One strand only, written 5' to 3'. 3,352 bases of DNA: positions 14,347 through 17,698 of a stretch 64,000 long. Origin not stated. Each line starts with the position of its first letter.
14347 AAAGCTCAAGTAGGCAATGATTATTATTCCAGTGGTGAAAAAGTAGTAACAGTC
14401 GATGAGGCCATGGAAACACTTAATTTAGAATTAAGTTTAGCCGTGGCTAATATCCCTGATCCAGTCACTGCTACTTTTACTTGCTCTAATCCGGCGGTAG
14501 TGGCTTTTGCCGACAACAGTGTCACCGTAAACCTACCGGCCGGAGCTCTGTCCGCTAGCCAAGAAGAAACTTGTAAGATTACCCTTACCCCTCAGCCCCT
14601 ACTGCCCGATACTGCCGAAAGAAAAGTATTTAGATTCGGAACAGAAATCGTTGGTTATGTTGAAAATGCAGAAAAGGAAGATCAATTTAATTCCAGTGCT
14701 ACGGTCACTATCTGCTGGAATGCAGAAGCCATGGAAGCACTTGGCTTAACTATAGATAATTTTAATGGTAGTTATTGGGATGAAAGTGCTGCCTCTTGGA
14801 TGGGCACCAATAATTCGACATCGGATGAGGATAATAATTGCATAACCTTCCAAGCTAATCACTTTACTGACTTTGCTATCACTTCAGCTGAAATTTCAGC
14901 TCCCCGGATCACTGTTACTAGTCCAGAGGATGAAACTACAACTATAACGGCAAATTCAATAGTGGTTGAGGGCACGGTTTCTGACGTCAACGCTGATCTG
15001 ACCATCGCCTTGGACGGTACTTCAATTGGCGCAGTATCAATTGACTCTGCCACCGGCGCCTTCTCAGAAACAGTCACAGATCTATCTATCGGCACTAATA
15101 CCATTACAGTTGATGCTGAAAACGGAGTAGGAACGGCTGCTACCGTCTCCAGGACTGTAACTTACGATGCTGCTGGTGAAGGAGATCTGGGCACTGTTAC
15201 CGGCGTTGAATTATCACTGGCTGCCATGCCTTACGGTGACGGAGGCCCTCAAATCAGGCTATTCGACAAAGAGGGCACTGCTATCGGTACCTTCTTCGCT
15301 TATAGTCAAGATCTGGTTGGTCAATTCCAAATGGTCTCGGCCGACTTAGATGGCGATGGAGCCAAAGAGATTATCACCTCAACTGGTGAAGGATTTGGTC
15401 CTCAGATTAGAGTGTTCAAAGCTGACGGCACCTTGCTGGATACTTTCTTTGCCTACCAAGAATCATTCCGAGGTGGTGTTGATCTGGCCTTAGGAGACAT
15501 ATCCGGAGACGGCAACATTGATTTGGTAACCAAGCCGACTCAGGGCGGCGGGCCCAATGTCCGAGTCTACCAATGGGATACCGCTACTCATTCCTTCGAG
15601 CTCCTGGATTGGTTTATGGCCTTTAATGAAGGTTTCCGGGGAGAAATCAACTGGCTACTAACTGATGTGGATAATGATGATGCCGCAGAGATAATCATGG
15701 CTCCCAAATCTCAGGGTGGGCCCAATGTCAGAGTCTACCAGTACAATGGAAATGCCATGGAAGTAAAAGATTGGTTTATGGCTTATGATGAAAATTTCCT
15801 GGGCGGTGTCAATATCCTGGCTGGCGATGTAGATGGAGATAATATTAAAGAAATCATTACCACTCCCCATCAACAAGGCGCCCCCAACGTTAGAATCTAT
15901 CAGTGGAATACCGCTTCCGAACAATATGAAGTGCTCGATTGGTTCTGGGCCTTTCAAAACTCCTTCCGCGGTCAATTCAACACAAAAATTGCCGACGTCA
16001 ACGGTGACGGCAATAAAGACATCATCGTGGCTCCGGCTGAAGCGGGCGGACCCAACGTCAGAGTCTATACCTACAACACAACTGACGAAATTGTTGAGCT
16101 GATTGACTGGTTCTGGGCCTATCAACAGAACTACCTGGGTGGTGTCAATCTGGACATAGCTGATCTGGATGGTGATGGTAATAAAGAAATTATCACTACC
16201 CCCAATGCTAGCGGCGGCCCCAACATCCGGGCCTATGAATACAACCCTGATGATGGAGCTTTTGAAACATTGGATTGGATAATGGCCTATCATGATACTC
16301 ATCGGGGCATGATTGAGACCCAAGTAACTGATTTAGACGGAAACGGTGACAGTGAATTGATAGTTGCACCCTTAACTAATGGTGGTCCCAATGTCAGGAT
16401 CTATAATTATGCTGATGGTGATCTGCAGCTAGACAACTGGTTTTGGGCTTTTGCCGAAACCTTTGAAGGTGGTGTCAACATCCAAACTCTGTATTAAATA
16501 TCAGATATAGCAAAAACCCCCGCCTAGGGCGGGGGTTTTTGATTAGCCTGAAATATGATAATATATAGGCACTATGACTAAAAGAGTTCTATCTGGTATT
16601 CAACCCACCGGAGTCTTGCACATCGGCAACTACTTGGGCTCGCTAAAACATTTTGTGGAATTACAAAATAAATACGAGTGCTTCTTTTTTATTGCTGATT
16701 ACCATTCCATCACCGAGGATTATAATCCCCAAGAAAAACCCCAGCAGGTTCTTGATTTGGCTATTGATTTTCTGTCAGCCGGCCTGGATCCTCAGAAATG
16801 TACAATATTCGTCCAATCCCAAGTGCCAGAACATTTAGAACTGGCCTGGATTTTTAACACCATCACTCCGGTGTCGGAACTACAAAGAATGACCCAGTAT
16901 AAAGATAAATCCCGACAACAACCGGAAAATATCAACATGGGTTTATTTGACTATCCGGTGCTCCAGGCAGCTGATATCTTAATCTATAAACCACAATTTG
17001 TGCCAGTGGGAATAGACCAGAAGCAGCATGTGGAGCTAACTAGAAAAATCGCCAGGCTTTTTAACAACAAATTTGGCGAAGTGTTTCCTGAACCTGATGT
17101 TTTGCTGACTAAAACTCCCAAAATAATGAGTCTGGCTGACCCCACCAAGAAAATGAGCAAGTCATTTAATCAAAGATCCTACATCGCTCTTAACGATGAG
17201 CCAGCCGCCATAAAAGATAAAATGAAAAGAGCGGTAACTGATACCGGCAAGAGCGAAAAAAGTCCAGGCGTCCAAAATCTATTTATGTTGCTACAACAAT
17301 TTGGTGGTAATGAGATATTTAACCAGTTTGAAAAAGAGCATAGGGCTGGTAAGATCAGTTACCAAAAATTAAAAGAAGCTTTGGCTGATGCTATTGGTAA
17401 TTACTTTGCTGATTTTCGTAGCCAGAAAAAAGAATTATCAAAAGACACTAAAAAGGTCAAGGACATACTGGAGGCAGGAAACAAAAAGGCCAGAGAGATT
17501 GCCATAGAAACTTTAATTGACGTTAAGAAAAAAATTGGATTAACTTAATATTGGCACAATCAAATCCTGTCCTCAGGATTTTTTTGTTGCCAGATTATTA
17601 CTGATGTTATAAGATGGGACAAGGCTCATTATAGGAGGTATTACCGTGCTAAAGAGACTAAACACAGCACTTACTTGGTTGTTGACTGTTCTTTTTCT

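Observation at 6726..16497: A family of large exoproteins sharing a C-terminal FG-GAP-like repeat array that probably forms a beta-propeller (four members in this window)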

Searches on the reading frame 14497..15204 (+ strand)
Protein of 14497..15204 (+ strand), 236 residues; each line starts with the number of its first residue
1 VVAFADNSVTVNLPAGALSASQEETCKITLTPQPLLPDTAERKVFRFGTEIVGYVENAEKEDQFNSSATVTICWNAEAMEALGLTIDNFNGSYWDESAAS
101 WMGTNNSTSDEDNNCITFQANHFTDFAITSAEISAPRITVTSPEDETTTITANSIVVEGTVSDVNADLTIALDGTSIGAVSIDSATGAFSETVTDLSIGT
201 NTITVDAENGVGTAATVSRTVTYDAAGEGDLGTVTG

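Call 65: search_protein_families(library=pfam, proteins=[window:14497-15204:+], max_evalue=1)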
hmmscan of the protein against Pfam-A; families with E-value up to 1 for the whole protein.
window:14497-15204:+ (236 aa): 3 families
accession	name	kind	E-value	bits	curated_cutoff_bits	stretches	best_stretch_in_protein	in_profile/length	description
PF09136.16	Glucodextran_B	-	1.4e-09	38.2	27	1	136-224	1-82/83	Glucodextranase, domain B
PF17957.7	Big_7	-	0.029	15.4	24.1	1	136-205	1-70/70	Bacterial Ig domain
PF23478.1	YKL104W-A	-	0.36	11.5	27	0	116-136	50-70/84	YKL104W-A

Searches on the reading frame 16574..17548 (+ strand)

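Call 13: search_protein_families(library=pfam, proteins=[window:16574-17548:+], max_evalue=0.001)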
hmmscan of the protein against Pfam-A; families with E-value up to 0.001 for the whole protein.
window:16574-17548:+ (324 aa): 1 family
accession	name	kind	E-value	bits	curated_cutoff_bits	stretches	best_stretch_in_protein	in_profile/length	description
PF00579.31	tRNA-synt_1b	-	1.6e-76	257.9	21.1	1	4-278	7-291/292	tRNA synthetases class I (W and Y)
